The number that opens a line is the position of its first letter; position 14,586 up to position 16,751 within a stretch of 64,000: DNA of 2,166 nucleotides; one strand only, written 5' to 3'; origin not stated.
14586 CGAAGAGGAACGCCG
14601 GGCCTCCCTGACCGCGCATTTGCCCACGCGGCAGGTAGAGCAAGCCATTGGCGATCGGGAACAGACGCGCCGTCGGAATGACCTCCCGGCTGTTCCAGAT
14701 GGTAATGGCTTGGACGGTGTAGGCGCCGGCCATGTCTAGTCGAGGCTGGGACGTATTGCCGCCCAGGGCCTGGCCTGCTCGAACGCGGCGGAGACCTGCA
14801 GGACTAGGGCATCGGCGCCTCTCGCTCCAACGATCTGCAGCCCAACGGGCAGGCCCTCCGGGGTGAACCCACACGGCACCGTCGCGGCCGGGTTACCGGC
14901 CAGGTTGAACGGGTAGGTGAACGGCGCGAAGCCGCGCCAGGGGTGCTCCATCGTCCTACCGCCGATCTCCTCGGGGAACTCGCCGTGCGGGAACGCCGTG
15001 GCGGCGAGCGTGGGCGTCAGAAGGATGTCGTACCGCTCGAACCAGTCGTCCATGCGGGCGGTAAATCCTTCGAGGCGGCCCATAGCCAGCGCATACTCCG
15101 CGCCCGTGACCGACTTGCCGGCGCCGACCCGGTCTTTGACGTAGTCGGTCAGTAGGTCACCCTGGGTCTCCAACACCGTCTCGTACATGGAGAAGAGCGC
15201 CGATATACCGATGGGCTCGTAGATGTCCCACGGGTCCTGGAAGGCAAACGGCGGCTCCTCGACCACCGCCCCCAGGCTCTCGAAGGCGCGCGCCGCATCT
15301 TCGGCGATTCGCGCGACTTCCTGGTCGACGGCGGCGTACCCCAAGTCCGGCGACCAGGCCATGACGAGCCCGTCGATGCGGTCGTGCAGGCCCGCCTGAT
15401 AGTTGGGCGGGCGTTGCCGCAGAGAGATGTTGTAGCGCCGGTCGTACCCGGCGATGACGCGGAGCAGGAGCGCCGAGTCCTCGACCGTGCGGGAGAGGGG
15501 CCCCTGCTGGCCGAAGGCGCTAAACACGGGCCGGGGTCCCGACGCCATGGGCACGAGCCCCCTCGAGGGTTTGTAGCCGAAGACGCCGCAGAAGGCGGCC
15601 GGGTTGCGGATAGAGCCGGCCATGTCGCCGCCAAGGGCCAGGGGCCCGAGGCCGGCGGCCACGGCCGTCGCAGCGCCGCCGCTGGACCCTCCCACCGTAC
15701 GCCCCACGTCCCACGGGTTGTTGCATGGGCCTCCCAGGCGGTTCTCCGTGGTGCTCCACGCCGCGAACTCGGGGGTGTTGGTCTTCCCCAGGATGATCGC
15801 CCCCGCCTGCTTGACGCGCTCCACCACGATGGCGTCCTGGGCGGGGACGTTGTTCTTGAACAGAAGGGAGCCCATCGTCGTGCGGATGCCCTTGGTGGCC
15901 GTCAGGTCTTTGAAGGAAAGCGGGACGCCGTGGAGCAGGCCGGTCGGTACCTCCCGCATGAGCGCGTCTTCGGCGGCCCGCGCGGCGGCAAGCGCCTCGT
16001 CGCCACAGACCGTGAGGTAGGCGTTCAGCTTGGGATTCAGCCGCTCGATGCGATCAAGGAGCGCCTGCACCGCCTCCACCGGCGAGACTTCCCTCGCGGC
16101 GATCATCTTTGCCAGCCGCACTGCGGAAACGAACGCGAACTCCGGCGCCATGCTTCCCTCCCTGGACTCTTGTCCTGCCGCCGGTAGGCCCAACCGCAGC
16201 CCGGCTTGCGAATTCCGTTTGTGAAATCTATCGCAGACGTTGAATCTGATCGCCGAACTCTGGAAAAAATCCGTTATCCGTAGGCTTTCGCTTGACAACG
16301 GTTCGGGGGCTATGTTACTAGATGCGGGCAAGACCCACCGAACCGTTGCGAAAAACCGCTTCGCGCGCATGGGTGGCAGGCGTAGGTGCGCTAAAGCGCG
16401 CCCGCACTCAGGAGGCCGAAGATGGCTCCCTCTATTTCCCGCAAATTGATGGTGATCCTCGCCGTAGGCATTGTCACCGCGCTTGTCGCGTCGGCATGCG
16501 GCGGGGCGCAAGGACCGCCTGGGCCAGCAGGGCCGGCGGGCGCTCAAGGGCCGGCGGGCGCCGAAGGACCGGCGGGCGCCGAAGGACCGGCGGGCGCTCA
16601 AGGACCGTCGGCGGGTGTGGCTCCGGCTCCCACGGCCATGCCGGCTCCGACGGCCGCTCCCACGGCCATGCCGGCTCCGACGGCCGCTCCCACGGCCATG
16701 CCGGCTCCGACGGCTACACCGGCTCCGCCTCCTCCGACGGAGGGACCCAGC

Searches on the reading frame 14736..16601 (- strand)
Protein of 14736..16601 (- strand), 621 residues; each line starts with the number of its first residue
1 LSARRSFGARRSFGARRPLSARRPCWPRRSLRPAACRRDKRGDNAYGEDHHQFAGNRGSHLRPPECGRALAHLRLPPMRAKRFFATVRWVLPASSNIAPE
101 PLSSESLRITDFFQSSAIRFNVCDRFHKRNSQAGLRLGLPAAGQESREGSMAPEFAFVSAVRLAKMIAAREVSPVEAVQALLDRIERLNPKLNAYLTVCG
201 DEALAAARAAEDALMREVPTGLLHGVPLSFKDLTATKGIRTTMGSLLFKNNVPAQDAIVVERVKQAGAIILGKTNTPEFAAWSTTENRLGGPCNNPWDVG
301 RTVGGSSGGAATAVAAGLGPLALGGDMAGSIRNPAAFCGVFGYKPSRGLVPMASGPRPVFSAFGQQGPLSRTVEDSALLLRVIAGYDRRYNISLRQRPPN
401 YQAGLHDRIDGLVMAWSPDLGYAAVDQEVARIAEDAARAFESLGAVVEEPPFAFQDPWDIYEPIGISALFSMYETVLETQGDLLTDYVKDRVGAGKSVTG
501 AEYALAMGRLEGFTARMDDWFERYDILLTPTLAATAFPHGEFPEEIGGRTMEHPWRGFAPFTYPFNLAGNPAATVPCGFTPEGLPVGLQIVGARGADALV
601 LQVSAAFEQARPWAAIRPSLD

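Call 49: search_protein_families(library=pfam, proteins=[window:14736-16601:-], max_evalue=0.00001)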
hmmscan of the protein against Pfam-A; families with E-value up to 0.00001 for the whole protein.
window:14736-16601:- (621 aa): 1 family
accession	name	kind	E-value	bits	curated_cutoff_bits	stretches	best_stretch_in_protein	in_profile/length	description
PF01425.27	Amidase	-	1.2e-113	381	27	1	176-601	1-445/445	Amidase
